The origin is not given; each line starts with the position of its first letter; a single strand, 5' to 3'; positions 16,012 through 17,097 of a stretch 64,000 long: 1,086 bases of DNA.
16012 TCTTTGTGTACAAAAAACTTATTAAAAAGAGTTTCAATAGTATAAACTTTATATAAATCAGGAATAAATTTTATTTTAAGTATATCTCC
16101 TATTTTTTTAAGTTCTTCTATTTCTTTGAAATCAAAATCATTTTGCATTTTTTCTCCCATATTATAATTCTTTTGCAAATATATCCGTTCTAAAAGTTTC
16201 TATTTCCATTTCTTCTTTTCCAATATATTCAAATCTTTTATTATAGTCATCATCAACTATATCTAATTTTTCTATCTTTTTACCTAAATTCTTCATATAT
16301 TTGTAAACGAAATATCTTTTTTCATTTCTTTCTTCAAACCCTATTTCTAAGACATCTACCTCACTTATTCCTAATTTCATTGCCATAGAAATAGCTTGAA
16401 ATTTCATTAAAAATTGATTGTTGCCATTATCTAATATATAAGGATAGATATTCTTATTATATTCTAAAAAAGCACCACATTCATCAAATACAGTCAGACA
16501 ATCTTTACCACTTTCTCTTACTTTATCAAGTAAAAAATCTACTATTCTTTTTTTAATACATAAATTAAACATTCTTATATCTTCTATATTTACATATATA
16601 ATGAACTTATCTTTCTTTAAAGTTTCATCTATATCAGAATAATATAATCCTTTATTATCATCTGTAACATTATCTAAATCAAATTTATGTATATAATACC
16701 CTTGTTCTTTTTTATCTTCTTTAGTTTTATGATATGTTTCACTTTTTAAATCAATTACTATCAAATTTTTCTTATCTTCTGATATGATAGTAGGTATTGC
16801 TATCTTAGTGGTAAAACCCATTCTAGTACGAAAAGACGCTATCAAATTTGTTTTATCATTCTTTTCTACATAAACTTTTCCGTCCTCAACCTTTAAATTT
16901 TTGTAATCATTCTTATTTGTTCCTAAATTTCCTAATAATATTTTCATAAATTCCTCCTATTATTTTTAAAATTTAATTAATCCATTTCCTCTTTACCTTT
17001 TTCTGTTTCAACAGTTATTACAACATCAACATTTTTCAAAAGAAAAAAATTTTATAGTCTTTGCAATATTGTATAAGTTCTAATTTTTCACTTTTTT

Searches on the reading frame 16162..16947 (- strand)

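Call 24: search_protein_families(library=pfam, proteins=[window:16162-16947:-], max_evalue=0.001)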
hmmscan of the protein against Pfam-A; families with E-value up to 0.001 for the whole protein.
window:16162-16947:- (261 aa): 1 family
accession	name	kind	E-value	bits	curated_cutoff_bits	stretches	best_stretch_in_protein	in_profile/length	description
PF02534.20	T4SS-DNA_transf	-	1.8e-07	30.9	20.1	1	40-96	52-107/468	Type IV secretory system Conjugative DNA transfer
